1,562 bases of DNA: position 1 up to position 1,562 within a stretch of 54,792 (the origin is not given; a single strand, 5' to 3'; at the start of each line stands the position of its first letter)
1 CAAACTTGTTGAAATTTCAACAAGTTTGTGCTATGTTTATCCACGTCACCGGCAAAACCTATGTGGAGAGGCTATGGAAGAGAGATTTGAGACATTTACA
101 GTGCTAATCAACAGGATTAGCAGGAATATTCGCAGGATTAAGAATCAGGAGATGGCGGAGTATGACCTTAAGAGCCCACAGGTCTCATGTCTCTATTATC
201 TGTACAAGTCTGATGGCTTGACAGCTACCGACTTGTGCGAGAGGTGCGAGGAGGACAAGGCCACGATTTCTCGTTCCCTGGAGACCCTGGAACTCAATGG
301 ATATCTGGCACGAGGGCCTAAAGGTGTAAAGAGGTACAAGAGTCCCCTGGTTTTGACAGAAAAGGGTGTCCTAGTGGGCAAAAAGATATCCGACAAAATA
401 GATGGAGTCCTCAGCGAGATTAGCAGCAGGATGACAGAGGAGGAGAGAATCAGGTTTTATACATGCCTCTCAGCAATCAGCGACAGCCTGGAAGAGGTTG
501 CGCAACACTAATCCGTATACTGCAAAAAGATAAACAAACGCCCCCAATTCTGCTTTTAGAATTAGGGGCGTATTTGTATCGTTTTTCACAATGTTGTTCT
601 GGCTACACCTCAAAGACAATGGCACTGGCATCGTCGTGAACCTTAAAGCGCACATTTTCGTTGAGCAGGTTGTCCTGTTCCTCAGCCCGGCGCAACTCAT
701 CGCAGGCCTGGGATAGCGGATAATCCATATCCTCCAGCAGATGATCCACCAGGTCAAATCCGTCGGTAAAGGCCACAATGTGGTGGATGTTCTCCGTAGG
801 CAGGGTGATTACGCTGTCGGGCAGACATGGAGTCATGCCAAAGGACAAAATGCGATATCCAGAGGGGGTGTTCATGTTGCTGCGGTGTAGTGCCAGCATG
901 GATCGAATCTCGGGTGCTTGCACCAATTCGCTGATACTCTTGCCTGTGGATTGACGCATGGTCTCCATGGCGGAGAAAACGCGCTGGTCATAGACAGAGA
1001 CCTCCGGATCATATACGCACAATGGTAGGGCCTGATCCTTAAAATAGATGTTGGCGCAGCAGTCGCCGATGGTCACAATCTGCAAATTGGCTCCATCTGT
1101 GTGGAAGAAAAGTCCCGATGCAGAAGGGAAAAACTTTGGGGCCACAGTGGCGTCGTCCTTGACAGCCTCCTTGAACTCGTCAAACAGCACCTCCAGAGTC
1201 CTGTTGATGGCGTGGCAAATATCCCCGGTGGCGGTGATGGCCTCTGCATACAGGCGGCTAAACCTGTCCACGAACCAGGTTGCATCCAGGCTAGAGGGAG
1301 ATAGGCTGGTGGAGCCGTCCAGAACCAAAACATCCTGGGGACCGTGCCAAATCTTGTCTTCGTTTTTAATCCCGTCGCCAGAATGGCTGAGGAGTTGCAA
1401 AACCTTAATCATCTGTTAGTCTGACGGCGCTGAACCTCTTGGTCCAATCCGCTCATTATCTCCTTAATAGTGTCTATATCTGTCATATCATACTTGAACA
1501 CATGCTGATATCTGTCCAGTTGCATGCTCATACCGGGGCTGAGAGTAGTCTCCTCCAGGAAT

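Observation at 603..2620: Coupled TPR-TIR + PP2C-like gene pair: candidate defence/signalling system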

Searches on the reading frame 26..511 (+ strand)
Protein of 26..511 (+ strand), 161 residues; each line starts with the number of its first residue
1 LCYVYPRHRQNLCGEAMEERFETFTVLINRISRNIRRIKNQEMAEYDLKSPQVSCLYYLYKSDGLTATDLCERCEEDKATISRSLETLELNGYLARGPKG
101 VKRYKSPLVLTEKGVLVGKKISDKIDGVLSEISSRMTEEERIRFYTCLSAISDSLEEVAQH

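Call 72: search_protein_families(library=pfam, proteins=[window:26-511:+], max_evalue=0.00001)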
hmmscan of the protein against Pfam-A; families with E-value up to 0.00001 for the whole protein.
window:26-511:+ (161 aa): 2 families
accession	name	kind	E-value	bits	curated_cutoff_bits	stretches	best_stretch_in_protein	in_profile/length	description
PF12802.13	MarR_2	-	3.6e-09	37.1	27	1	46-98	1-54/61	MarR family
PF01047.28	MarR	-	8.1e-07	29.3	24.6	1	49-96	2-49/59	MarR family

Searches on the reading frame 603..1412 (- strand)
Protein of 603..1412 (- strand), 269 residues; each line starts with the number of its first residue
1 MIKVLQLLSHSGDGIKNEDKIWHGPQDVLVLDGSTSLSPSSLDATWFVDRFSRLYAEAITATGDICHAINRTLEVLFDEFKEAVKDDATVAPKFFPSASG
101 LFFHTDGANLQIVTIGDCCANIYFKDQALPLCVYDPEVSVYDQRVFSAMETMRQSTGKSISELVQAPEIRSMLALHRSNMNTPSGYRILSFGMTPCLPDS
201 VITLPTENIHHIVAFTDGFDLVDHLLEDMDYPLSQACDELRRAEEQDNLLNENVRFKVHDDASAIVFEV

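Call 3: search_protein_families(library=pfam, proteins=[window:603-1412:-], max_evalue=1)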
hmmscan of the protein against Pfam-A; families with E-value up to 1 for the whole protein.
window:603-1412:- (269 aa): 2 families
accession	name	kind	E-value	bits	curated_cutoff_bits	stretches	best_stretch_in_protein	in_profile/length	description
PF13672.11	PP2C_2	-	2.4e-08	34.2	24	1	9-225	4-178/209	Protein phosphatase 2C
PF24240.1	DUF7448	-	0.02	15.7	27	1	96-127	13-45/104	Domain of unknown function (DUF7448)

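Call 4: search_protein_families(library=padloc, proteins=[window:603-1412:-], max_evalue=1)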
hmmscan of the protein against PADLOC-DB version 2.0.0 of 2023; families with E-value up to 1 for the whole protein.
window:603-1412:- (269 aa): 1 family
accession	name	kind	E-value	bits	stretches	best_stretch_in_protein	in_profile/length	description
PDLC04518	PDC-M21C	-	0.00095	16.4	1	28-126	33-121/243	-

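Call 5: search_protein_families(library=ncbifam, proteins=[window:603-1412:-], max_evalue=1)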
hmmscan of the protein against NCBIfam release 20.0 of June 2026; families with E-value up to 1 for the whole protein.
window:603-1412:- (269 aa): 0 families

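Call 16: find_homologous_proteins(query=window:603-1412:-)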
Query window:603-1412:- (269 aa): 13 proteins with E <= 0.001 among 536 candidates.
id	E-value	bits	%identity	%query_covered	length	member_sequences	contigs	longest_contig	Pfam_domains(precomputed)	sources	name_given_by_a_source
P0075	2.6e-178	609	100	100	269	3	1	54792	PF13672.12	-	-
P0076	2.5e-106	373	61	100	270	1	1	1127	-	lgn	-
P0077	3.1e-105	370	62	100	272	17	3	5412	PF13672.12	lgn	-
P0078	4.4e-102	359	61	100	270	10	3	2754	PF13672.12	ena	-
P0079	3.0e-101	357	59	100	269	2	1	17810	PF13672.12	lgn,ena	-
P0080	8.2e-54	201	43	100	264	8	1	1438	-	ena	-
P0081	3.8e-45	173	38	99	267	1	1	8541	-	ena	-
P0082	1.3e-43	168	38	100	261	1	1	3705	-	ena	-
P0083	4.5e-40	156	37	100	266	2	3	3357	PF13672.12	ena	-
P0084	2.8e-39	153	33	100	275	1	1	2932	PF13672.12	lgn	-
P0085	1.6e-33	134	34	100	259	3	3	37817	PF13672.12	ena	-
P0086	2.9e-28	117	33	96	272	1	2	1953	-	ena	-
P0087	1.1e-13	70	30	100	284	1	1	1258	-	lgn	-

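Call 24: search_solved_structures(query=window:603-1412:-, max_evalue=10, show_alignments=2)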
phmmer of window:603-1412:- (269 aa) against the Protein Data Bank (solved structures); distinct sequences matched with E-value up to 10: 1.
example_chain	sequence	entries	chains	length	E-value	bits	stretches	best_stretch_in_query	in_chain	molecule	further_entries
5e68_A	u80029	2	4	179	0.55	13.1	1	165-225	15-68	S-ribosylhomocysteine lyase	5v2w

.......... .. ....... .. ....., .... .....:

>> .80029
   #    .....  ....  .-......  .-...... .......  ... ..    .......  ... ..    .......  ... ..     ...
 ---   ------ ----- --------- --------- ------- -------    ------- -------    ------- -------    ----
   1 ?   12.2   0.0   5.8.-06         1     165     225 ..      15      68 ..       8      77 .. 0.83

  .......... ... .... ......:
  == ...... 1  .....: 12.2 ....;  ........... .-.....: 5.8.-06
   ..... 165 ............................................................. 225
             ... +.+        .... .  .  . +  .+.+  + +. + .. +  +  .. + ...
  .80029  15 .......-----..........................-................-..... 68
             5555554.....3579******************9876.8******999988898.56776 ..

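Call 48: search_solved_structures(query=A4, max_evalue=1, show_alignments=3)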
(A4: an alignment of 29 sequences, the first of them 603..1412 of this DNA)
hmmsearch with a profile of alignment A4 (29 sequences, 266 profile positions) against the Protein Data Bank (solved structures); distinct sequences matched with E-value up to 1: 13.
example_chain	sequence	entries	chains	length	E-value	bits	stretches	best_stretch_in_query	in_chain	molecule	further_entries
5iti_A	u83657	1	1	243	0.00099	21.7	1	13-123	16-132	Protein serin-threonin phosphatase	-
2j82_A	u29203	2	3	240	0.00099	21.7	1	13-123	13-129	PROTEIN SERINE-THREONINE PHOSPHATASE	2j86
5d2u_A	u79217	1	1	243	0.0013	21.3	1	13-123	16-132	Protein serin-threonin phosphatase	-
6ae9_A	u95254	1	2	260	0.004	19.7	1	24-126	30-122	Probable protein phosphatase 2C 1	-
1txo_A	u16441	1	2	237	0.025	17.1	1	13-131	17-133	Putative Bacterial Enzyme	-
2cm1_A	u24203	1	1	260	0.032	16.8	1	13-130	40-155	SERINE THREONINE PROTEIN PHOSPHATASE PSTP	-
6yxa_A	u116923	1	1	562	0.041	16.4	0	156-207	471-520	GTP pyrophosphokinase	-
2y09_A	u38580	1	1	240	0.047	16.2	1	13-112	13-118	PROTEIN SERIN-THREONIN PHOSPHATASE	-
5cwb_A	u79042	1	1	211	0.067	15.7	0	44-86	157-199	Designed helical repeat protein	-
4cn8_A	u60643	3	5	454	0.1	15.1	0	23-65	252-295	PROXIMAL THREAD MATRIX PROTEIN 1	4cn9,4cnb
4qug_A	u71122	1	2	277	0.37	13.3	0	32-79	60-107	Caspase-3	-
4qu8_A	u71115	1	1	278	0.41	13.1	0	32-79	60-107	Caspase-3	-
3pcx_A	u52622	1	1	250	0.87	12.1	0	39-92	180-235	Caspase-3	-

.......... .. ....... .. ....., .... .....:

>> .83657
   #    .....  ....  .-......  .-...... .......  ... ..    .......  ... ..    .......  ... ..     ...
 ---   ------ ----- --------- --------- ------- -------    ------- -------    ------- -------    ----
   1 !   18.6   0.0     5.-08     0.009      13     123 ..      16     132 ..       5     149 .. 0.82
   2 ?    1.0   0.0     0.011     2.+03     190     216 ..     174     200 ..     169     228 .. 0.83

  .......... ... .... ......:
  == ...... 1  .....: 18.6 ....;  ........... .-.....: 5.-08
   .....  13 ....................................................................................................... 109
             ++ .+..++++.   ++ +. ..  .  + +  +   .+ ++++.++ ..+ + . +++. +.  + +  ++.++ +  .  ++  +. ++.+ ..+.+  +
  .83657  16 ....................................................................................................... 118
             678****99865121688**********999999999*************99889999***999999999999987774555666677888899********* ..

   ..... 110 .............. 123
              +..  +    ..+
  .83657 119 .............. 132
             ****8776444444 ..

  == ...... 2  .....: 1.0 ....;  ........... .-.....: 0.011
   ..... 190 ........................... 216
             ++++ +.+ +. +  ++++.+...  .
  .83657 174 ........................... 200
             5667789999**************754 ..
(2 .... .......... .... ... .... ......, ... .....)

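Call 79: find_homologous_proteins(query=A4, max_evalue=0.00001)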
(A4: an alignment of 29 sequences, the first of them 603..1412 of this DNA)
Query A4 (29 sequences) (269 aa, profile of the alignment): 37 proteins with E <= 0.00001 among 6346 candidates.
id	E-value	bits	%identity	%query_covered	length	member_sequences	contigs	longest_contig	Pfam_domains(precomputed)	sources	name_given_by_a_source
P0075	1.0e-84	302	100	100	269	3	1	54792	PF13672.12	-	-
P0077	4.0e-83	297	62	100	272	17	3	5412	PF13672.12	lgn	-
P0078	1.6e-79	285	61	100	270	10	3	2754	PF13672.12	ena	-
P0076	1.6e-78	282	61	100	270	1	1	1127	-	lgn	-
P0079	6.6e-78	280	59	100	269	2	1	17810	PF13672.12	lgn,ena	-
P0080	1.1e-76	276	43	100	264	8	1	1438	-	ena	-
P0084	2.0e-74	268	33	100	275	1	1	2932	PF13672.12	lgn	-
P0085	8.9e-74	266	34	100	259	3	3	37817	PF13672.12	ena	-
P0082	2.1e-73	265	38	100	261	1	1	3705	-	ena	-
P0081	7.0e-71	257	38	99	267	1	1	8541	-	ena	-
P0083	1.0e-70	256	37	100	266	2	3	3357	PF13672.12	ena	-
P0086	3.3e-68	248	33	96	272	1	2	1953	-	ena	-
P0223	6.3e-59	218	36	12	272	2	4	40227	-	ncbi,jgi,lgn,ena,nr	ncbi:MAG: hypothetical protein E7307_13715 [Butyrivibrio sp.]|nr:hypothetical protein [Butyrivibrio 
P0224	2.1e-56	209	23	61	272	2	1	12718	-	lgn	-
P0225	2.9e-45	173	22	89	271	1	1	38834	-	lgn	-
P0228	1.4e-41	161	27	81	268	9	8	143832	-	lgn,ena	-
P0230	2.6e-41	160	39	13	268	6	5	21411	-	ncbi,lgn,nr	ncbi:MAG: hypothetical protein SO141_03185 [Alphaproteobacteria bacterium]|nr:hypothetical protein [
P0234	1.8e-36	144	45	7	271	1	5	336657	-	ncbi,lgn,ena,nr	ncbi:MAG: hypothetical protein J6T48_03685 [Bacteroidales bacterium]|nr:hypothetical protein [Bacter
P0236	1.1e-31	128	47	6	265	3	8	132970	-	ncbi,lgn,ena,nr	ncbi:MAG: hypothetical protein IJ025_02965 [Clostridia bacterium]|nr:hypothetical protein [Clostridi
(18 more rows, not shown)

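Call 80: find_encoding_contigs(protein=P0228, flank=6000, max_places=2)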
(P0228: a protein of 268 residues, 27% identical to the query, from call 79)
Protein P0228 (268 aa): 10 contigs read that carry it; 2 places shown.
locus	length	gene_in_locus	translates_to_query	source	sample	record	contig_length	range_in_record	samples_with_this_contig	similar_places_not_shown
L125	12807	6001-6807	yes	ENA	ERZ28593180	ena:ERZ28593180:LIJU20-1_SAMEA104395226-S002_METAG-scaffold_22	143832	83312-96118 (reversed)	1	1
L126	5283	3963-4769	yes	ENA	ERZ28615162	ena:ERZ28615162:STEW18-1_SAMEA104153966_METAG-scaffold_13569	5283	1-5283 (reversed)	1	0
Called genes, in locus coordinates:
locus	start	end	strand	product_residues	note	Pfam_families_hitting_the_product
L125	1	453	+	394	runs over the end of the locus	PF01979:Amidohydro_1, PF07969:Amidohydro_3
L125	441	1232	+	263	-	PF01182:Glucosamine_iso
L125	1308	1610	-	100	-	-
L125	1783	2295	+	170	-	-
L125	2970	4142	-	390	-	-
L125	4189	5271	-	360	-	PF02547:Queuosine_synth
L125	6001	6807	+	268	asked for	-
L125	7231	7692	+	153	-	PF08719:NADAR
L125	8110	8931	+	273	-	PF00459:Inositol_P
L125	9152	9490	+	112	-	-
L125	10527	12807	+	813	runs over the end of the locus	PF02518:HATPase_c, PF00204:DNA_gyraseB, PF01751:Toprim, PF18053:GyrB_insert (weak), PF00986:DNA_gyraseB_C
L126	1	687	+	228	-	?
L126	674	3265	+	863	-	PF00270:DEAD, PF04851:ResIII, PF00271:Helicase_C (weak)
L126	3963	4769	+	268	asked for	-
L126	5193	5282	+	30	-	?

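Call 81: find_encoding_contigs(protein=P0234, flank=6000, max_places=2)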
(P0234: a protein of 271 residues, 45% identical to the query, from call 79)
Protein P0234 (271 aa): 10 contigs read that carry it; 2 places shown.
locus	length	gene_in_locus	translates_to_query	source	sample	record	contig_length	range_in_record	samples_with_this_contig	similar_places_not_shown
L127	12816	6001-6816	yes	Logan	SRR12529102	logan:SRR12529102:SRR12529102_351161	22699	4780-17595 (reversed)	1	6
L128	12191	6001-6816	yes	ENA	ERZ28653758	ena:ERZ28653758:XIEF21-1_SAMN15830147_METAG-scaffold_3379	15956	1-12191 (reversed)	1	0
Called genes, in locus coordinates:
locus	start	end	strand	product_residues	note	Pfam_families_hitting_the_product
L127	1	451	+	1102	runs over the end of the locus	PF13809:Tubulin_2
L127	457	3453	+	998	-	-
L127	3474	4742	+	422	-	-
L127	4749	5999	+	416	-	PF08937:ThsB_TIR (weak), PF13676:TIR_2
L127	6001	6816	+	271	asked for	-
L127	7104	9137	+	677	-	-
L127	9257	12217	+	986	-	PF13676:TIR_2, PF24883:NPHP3_N, PF13424:TPR_12 (faint)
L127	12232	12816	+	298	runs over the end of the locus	PF00293:NUDIX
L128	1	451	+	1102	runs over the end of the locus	PF13809:Tubulin_2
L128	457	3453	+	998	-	-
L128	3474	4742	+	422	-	-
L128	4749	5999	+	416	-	PF08937:ThsB_TIR (weak), PF13676:TIR_2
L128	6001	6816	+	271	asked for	-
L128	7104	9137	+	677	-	-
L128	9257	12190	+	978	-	?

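Call 82: find_encoding_contigs(protein=P0236, flank=6000, max_places=2)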
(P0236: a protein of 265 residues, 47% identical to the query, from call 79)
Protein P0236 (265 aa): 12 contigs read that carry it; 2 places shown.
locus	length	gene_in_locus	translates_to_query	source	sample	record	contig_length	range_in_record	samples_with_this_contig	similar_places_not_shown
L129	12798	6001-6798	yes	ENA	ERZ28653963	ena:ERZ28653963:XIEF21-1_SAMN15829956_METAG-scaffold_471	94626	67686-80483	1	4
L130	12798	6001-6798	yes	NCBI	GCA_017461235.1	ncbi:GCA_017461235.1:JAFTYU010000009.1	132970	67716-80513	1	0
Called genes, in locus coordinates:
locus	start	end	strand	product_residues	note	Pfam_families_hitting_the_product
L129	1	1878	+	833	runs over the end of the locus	-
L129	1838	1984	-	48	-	-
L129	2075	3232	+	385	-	PF01408:GFO_IDH_MocA, PF22725:GFO_IDH_MocA_C3, PF02894:GFO_IDH_MocA_C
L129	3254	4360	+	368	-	PF09479:Flg_new, PF18998:Flg_new_2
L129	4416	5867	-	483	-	PF03600:CitMHS (weak), PF03806:ABG_transport (faint), PF03606:DcuC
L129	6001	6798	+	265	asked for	-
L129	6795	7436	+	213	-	PF02390:Methyltransf_4, PF13847:Methyltransf_31, PF13649:Methyltransf_25 (weak)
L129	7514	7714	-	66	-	PF13443:HTH_26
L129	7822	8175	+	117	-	-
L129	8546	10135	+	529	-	PF00370:FGGY_N, PF02782:FGGY_C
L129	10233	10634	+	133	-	PF02142:MGS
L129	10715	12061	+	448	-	PF13393:tRNA-synt_His, PF00587:tRNA-synt_2b, PF03129:HGTP_anticodon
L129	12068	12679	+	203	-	PF04199:Cyclase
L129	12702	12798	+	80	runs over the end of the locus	PF01479:S4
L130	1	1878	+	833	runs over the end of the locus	-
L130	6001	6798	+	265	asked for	-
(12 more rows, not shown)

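Call 83: find_encoding_contigs(protein=P0230, flank=6000, max_places=2)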
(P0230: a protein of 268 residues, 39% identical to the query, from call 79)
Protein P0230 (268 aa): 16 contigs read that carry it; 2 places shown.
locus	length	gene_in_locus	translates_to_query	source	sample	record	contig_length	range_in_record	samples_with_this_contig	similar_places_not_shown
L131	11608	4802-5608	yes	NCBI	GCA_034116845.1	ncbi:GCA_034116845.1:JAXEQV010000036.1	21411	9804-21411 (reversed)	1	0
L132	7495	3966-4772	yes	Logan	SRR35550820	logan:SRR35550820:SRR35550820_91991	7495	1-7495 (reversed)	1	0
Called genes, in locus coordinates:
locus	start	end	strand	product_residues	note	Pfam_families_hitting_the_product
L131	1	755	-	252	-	?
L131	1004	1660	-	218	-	PF01726:LexA_DNA_bind, PF00717:Peptidase_S24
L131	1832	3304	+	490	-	PF01336:tRNA_anti-codon, PF01409:tRNA-synt_2d (faint), PF00152:tRNA-synt_2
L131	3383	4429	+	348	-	PF04748:Polysacc_deac_2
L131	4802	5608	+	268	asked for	-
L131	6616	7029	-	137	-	PF06347:SH3_4 (weak), PF08239:SH3_3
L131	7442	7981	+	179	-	PF02870:Methyltransf_1N, PF01035:DNA_binding_1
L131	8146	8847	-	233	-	-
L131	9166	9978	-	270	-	-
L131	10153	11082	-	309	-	PF00126:HTH_1, PF03466:LysR_substrate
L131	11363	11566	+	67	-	PF00313:CSD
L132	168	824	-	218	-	PF01726:LexA_DNA_bind, PF00717:Peptidase_S24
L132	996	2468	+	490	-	PF01336:tRNA_anti-codon, PF01409:tRNA-synt_2d (faint), PF00152:tRNA-synt_2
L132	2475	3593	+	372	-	PF04748:Polysacc_deac_2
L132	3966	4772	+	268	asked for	-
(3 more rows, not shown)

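Call 85: search_protein_families(library=padloc, proteins=[L127:457-3453:+, L127:3474-4742:+, L127:7104-9137:+, L127:9257-12217:+, L126:674-3265:+], max_evalue=0.00001)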
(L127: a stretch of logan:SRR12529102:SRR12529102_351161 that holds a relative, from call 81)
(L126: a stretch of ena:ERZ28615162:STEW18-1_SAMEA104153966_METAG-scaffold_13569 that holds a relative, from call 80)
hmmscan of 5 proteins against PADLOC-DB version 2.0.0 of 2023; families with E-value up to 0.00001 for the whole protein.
L127:457-3453:+ (998 aa): 0 families

L127:3474-4742:+ (422 aa): 0 families

L127:7104-9137:+ (677 aa): 0 families

L127:9257-12217:+ (986 aa): 2 families
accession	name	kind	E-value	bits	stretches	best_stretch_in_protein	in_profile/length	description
PDLC05062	PDC-S66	-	2.4e-11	41.6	1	35-110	137-212/282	-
PDLC00417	ThsB1|ThsB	-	9.5e-06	23.3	0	40-144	160-263/303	TIR-like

L126:674-3265:+ (863 aa): 28 families (the best 25 are shown)
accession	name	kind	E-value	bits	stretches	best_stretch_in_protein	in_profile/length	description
PDLC00187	HamB1|HamB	-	1.1e-240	799.4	1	3-861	5-846/851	DEAD-box helicase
PDLC00186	HamB1|HamB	-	2e-201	669.2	1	2-860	2-857/864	DEAD-box helicase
PDLC00200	HamB2|HamB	-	1.3e-196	653.3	1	1-859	1-855/865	DEAD-box helicase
PDLC00199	HamB2|HamB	-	3.4e-138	460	1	21-859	12-838/841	DEAD-box helicase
PDLC00176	HamB1|HamB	-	2.9e-133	443.8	1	2-837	3-821/845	DEAD-box helicase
PDLC00185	HamB1|HamB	-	1.3e-128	428.2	1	15-842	14-851/871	DEAD-box helicase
PDLC00181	HamB1|HamB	-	3.3e-107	357.5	1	3-841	5-812/836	DEAD-box helicase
PDLC00190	HamB1|HamB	-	2.3e-97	325.4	1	4-836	10-834/866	DEAD-box helicase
PDLC00177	HamB1|HamB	-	3.4e-74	248.5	1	15-837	13-820/841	DEAD-box helicase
PDLC00180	HamB1|HamB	-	9.3e-58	194.3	1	138-846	95-690/709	DEAD-box helicase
PDLC00201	HamB2|HamB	-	3.9e-51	172.3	2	377-655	295-551/721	DEAD-box helicase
PDLC00184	HamB1|HamB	-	1.3e-45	153.8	1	138-536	110-471/738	DEAD-box helicase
PDLC00194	HamB1|HamB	-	1.3e-44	150.4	2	413-577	535-690/995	DEAD-box helicase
PDLC00188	HamB1|HamB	-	4.1e-43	145.6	3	407-655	541-765/1037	DEAD-box helicase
PDLC04531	PDC-M23B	-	4.1e-42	142.3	2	357-841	544-1029/1060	-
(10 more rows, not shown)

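Call 97: search_protein_families(library=pfam, proteins=[L127:457-3453:+, L127:3474-4742:+, L127:7104-9137:+], max_evalue=0.001)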
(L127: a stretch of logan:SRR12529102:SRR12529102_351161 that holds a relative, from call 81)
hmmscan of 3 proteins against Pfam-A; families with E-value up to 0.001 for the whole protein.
L127:457-3453:+ (998 aa): 1 family
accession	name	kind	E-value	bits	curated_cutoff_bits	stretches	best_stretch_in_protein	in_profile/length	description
PF05762.20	VWA_CoxE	-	0.00013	21.9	26.4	1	667-771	56-176/222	VWA domain containing CoxE-like protein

L127:3474-4742:+ (422 aa): 1 family
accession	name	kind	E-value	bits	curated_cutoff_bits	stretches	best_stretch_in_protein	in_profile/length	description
PF04473.18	DUF553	-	0.00057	19.8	20.5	0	289-367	22-102/140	Transglutaminase-like domain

L127:7104-9137:+ (677 aa): 0 families
